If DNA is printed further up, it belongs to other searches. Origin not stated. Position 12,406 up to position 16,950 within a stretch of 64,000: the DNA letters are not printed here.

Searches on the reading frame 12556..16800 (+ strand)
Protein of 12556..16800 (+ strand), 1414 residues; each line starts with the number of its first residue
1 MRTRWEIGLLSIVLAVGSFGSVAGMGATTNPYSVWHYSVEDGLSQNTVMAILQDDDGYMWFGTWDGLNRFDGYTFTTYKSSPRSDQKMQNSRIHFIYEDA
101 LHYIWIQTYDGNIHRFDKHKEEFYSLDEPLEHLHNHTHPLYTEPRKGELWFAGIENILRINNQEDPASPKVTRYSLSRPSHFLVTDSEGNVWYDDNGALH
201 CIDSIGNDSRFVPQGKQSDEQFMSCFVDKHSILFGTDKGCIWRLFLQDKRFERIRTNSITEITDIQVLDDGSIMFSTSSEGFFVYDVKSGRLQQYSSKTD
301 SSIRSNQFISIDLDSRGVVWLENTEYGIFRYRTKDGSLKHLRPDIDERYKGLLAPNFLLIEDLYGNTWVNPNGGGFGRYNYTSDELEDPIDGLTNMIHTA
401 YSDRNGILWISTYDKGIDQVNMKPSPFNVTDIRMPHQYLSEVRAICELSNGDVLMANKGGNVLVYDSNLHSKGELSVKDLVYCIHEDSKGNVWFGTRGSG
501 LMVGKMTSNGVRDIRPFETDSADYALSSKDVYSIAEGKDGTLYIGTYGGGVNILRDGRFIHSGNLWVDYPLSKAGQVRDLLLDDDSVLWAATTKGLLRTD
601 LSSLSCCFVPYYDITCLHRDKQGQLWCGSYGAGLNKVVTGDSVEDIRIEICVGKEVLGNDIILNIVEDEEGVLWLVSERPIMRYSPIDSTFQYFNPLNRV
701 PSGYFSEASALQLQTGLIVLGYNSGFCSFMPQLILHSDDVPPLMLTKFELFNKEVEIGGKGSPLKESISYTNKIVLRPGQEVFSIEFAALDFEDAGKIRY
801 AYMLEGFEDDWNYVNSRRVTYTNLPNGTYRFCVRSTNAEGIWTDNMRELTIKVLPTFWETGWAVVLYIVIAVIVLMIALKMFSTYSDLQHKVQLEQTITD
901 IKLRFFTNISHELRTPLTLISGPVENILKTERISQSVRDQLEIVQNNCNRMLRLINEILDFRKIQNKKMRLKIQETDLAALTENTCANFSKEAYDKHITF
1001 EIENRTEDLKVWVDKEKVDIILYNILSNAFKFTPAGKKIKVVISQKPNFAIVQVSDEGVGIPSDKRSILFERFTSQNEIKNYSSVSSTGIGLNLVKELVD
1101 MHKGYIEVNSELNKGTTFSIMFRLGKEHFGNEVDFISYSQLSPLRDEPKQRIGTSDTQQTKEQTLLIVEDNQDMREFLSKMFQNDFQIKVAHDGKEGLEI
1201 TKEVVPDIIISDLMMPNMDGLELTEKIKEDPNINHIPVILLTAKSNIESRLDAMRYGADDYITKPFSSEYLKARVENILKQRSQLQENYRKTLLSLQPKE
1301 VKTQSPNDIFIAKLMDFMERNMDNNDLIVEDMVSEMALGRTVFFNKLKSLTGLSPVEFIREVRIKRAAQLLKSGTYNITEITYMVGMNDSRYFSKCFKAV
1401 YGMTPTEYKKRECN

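Call 15: search_protein_families(library=phrogs, proteins=[window:12556-16800:+], max_evalue=0.0001)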
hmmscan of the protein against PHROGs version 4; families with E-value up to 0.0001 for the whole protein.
window:12556-16800:+ (1414 aa): 16 families
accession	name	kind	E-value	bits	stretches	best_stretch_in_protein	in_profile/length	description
phrog_20458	-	unknown function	2.2e-62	212.5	1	898-1275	441-813/829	-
phrog_857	-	unknown function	4.3e-58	198.7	1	894-1128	234-464/468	-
phrog_10912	-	other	3.5e-47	162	1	819-1122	678-959/970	kinase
phrog_5982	-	unknown function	4.3e-38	131.8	1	909-1298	624-1007/1030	-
phrog_731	-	unknown function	2.4e-36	126.2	1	1164-1292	3-133/227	-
phrog_20778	-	unknown function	3.3e-18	66.3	1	868-1123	410-671/675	-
phrog_28116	-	unknown function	6.9e-16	59.3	1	878-1124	260-502/512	-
phrog_11275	-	unknown function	2e-14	54.3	1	1281-1410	200-320/338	-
phrog_37855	-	unknown function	2.7e-14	53.8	1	1162-1290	5-138/278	-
phrog_7620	-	transcription regulation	9.5e-13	48.5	1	1287-1411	536-651/678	transcriptional regulator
phrog_1450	-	unknown function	1.7e-12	48.5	1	1308-1412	149-250/254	-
phrog_18358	-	unknown function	5.2e-12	45.6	1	899-1121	431-649/904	-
phrog_30333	-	unknown function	2.3e-06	28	1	1315-1409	13-106/297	-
phrog_22245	-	unknown function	2.5e-06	27.9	1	1165-1266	6-109/349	-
phrog_8810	-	unknown function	4.3e-06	27.5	1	1166-1285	4-126/245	-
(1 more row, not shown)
